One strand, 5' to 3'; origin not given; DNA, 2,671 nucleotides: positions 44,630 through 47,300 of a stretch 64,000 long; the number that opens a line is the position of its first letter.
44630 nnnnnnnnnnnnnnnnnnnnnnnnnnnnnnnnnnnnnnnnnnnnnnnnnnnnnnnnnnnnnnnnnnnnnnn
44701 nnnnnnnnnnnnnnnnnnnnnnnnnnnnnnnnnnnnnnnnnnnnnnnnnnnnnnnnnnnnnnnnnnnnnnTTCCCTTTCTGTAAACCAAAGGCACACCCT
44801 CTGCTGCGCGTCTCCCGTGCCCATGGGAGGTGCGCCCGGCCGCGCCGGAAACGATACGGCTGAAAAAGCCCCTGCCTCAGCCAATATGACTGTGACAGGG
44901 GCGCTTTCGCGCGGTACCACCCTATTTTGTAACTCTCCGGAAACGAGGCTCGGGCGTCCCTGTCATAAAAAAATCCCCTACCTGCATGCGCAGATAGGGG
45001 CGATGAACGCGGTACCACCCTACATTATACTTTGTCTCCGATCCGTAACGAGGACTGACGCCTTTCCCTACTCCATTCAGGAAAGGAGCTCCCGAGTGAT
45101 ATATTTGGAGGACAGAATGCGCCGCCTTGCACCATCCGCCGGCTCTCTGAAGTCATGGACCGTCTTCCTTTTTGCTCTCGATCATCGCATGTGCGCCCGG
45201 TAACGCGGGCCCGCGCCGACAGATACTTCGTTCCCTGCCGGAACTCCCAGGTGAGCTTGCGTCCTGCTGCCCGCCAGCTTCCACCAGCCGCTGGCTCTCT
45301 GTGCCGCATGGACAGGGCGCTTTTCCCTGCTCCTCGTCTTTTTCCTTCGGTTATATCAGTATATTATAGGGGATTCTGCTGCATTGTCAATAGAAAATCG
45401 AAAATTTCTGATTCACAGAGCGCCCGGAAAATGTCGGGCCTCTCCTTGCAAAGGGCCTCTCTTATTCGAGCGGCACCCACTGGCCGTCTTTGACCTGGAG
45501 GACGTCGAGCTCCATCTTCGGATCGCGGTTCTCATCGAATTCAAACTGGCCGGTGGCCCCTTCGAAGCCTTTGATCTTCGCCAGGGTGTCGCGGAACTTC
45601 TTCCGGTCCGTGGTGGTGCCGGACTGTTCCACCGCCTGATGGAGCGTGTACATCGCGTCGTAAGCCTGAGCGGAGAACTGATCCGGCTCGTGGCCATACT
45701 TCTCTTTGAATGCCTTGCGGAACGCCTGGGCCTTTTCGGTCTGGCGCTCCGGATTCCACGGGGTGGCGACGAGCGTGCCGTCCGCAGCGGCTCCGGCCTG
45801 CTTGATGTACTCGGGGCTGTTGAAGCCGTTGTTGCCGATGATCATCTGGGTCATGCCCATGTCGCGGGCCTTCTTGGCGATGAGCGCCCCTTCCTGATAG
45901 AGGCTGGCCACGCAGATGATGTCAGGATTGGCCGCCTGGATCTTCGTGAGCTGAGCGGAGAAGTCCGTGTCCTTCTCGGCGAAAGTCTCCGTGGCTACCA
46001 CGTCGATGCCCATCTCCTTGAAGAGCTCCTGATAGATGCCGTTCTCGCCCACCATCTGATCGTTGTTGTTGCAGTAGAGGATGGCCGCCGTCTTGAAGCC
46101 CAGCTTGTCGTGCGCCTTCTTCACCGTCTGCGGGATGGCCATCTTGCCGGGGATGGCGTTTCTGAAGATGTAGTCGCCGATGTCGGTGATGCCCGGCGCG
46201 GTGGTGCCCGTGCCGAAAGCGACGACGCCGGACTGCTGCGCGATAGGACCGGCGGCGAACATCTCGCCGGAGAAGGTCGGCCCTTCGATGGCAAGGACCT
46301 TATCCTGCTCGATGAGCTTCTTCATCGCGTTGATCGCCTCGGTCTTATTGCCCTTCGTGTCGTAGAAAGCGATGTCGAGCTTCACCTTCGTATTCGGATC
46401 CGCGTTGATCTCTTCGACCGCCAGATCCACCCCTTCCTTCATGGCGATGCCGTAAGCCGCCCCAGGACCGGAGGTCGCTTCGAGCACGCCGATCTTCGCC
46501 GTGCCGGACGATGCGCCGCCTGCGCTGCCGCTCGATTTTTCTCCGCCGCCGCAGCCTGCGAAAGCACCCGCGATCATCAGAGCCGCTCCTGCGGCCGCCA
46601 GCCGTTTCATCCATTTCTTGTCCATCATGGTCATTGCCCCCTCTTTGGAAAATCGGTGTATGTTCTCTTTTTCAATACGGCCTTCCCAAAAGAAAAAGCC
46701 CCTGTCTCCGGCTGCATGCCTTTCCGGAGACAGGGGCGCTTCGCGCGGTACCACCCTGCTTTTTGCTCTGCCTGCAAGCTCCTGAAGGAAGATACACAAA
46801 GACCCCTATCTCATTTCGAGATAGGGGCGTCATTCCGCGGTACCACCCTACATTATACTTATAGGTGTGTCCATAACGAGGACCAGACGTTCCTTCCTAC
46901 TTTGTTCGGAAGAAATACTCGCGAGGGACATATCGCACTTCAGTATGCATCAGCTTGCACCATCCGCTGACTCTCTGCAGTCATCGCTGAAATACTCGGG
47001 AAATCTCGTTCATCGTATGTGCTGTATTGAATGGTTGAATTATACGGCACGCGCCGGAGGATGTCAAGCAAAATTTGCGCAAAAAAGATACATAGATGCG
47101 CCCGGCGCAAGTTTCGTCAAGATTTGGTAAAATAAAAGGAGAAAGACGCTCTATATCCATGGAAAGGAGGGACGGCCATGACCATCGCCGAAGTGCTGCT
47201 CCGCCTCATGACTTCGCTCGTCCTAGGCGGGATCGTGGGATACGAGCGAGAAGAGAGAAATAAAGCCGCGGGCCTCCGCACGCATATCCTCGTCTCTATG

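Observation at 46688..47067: livJ leader: one Val-type T-box Stem I followed by two complete antiterminator/terminator platforms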

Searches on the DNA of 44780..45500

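Call 22: search_rna_families(source=window, start=44780, end=45500, threshold=evalue, max_evalue=1, show_alignments=2)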
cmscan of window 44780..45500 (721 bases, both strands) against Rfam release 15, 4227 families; matches with E-value up to 1: 4.
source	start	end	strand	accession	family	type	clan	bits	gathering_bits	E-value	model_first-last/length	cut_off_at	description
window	44894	45194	-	RF00230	T-box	Cis-reg; leader;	-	88.8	93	6.7e-20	1-219/219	no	T-box leader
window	45243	45337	-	RF00230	T-box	Cis-reg; leader;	-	32.2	93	2.5e-05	7-103/219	no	T-box leader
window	44853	44918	-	RF03868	mir-H2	Gene; miRNA;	-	26.7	92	0.041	1-77/77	no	mir-H2 microRNA precursor family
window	44967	45017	-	RF02399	NsiR1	Gene; sRNA;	-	22.1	39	0.066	1-60/60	no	Nitrogen stress-induced RNA 1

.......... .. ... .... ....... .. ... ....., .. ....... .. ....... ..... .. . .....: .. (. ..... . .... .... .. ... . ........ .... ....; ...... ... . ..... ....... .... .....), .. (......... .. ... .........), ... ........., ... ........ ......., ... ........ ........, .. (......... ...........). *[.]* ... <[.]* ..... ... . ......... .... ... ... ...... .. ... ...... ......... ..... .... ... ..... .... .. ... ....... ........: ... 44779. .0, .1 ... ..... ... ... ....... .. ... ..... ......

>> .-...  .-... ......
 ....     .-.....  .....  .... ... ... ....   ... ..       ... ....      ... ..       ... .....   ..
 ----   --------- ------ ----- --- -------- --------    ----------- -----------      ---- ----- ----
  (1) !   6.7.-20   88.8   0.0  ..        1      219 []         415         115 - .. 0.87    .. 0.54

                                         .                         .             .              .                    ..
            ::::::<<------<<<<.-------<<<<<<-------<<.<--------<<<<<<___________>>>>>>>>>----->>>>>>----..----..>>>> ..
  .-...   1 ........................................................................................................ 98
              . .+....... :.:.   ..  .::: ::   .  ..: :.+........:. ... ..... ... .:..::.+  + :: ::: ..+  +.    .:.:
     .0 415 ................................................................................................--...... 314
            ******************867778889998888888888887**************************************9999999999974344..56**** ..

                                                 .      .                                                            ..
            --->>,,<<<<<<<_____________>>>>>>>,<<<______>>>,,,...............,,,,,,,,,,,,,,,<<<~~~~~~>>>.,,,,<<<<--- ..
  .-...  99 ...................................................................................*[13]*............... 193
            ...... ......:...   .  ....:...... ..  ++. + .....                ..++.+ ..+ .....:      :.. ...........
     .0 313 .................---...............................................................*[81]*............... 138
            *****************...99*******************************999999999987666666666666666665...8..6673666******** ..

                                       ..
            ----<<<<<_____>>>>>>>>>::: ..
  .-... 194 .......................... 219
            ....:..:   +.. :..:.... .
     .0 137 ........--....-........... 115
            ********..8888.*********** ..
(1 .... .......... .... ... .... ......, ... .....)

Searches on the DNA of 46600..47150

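Call 3: search_rna_families(source=window, start=46600, end=47150, threshold=evalue, max_evalue=10, show_alignments=5)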
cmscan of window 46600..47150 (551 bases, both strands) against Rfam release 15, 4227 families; matches with E-value up to 10: 7.
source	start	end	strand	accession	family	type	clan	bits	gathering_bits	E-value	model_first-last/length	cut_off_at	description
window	46820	47022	-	RF00230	T-box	Cis-reg; leader;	-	81.5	93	3.8e-18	1-219/219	no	T-box leader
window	46693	46742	-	RF02082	STnc540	Gene; sRNA;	-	20.1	38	0.05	38-89/202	no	Enterobacterial sRNA STnc540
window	46828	46920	-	RF02447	SpR19_sRNA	Gene; sRNA;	-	17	79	2.2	1-123/123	no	Streptococcus sRNA SpR19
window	46684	46749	-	RF03386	mir-1994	Gene; miRNA;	-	16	47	2.4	1-66/66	no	mir-1994 microRNA precursor family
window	46676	46780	-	RF03530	bglG-cis-reg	Cis-reg;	-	15.8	80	4.2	1-137/137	no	cis-regulatory element of the bglG/LicT operon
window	46686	46707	-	RF00489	ctRNA_p42d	Gene; antisense;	-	14.6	50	4.3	1-46/46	no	ctRNA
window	47068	47116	-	RF03485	mir-4000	Gene; miRNA;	-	14.6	58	6.3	1-54/54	no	mir-4000 microRNA precursor family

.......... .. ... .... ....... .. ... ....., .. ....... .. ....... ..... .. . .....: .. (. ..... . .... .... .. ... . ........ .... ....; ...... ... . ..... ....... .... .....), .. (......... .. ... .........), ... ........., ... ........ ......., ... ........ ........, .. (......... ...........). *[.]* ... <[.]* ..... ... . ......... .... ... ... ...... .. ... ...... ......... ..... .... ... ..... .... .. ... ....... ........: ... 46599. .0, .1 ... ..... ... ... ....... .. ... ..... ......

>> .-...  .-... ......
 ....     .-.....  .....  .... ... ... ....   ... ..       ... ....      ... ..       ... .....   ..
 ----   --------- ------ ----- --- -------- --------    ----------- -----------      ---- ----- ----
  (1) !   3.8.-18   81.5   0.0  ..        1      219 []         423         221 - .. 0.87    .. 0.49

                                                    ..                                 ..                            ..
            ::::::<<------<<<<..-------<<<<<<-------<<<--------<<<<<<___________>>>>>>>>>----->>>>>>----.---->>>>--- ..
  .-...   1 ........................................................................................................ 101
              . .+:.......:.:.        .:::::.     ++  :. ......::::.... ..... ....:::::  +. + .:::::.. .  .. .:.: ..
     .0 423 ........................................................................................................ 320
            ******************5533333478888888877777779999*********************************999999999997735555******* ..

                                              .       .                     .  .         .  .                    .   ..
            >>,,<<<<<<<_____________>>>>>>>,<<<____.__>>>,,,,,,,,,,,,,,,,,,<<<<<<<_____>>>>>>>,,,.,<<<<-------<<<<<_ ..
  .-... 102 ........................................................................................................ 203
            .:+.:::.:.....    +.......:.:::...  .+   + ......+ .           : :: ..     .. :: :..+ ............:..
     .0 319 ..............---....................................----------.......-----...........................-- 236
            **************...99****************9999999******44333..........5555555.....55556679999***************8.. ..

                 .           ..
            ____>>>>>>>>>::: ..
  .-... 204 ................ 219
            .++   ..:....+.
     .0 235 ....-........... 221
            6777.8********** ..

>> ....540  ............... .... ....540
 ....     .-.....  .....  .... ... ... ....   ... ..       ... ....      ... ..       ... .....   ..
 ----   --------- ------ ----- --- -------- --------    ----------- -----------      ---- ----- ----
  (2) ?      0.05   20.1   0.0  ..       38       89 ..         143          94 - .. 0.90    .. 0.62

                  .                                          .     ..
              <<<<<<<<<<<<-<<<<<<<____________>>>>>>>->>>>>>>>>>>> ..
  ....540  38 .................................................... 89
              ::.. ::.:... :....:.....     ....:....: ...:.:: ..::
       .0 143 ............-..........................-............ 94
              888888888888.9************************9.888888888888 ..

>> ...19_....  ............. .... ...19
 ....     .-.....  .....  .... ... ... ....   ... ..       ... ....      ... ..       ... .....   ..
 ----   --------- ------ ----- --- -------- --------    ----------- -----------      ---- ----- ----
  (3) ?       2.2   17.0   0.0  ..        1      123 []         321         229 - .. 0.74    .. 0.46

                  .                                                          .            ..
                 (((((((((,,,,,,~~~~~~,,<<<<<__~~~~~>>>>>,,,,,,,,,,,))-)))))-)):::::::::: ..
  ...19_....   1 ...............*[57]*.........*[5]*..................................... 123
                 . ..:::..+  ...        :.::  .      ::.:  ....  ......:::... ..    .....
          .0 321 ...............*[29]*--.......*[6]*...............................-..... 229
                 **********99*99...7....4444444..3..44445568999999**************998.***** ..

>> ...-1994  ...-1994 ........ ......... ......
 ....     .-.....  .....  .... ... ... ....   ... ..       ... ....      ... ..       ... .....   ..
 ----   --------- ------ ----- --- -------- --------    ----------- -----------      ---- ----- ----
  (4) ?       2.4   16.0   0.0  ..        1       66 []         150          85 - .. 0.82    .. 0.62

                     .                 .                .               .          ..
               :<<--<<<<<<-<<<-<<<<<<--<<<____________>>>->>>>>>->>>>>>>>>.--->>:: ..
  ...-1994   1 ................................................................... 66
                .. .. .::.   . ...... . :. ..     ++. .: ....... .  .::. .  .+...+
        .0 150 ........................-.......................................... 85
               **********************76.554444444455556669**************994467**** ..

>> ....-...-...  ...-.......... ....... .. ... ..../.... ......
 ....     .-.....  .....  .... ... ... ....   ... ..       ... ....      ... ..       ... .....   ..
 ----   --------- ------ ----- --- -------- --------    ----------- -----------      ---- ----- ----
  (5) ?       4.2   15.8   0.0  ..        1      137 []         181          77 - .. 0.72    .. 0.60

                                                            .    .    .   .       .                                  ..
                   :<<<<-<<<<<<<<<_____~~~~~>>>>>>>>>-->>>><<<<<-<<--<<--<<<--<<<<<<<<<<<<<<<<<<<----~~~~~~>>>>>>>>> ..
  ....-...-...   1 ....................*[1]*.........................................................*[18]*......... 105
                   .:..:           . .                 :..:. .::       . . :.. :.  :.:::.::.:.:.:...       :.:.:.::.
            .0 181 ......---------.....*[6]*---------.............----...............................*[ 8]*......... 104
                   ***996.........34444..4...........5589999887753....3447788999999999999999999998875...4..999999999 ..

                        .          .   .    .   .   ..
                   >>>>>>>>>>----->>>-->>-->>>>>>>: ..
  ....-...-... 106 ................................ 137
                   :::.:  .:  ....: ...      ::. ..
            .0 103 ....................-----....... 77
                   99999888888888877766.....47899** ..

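Call 46: search_rna_families(source=window, start=46680, end=46800, threshold=evalue, max_evalue=10, show_alignments=2)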
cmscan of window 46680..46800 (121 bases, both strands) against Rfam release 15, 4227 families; matches with E-value up to 10: 19.
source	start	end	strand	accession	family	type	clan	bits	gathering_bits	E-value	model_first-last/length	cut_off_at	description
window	46729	46800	-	RF00230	T-box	Cis-reg; leader;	-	18.9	93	0.011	146-219/219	5'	T-box leader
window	46698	46737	-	RF03868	mir-H2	Gene; miRNA;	-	18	92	0.72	1-77/77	no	mir-H2 microRNA precursor family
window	46696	46740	-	RF03451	mir-3188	Gene; miRNA;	-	18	93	0.74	1-86/86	no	mir-3188 microRNA precursor family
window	46693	46742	-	RF02082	STnc540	Gene; sRNA;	-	17.4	38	0.058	38-89/202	no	Enterobacterial sRNA STnc540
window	46698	46744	-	RF01677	P35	Gene; sRNA;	-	17.4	70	1.1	1-62/62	no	Pseudomonas sRNA P35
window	46692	46743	-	RF03208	mir-1781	Gene; miRNA;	-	16.8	68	0.56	1-86/86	no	mir-1781 microRNA precursor family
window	46698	46737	-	RF03385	mir-614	Gene; miRNA;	-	16.3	90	1.9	1-80/80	no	mir-614 microRNA precursor family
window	46684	46749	-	RF03386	mir-1994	Gene; miRNA;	-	16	47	0.52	1-66/66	no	mir-1994 microRNA precursor family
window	46699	46736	-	RF00805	mir-351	Gene; miRNA;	-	14.7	70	0.94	1-75/75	no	mir-351 microRNA precursor family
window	46686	46707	-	RF00489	ctRNA_p42d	Gene; antisense;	-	14.6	50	0.95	1-46/46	no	ctRNA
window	46695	46742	-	RF00864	mir-BART20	Gene; miRNA;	-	13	70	4.6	1-81/81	no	mir-BART20 microRNA precursor family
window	46694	46741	-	RF03941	mir-3158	Gene; miRNA;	-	13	97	6.4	1-81/81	no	mir-3158 microRNA precursor family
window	46691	46753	-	RF02399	NsiR1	Gene; sRNA;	-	12.9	39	2.1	1-60/60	no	Nitrogen stress-induced RNA 1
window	46683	46747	-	RF03530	bglG-cis-reg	Cis-reg;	-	12.8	80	5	51-125/137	no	cis-regulatory element of the bglG/LicT operon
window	46770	46792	+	RF01549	TB8Cs2H1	Gene; snRNA; snoRNA; HACA-box;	-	12.6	40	3.1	1-65/65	no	Trypanosomatid snoRNA TB8Cs2H1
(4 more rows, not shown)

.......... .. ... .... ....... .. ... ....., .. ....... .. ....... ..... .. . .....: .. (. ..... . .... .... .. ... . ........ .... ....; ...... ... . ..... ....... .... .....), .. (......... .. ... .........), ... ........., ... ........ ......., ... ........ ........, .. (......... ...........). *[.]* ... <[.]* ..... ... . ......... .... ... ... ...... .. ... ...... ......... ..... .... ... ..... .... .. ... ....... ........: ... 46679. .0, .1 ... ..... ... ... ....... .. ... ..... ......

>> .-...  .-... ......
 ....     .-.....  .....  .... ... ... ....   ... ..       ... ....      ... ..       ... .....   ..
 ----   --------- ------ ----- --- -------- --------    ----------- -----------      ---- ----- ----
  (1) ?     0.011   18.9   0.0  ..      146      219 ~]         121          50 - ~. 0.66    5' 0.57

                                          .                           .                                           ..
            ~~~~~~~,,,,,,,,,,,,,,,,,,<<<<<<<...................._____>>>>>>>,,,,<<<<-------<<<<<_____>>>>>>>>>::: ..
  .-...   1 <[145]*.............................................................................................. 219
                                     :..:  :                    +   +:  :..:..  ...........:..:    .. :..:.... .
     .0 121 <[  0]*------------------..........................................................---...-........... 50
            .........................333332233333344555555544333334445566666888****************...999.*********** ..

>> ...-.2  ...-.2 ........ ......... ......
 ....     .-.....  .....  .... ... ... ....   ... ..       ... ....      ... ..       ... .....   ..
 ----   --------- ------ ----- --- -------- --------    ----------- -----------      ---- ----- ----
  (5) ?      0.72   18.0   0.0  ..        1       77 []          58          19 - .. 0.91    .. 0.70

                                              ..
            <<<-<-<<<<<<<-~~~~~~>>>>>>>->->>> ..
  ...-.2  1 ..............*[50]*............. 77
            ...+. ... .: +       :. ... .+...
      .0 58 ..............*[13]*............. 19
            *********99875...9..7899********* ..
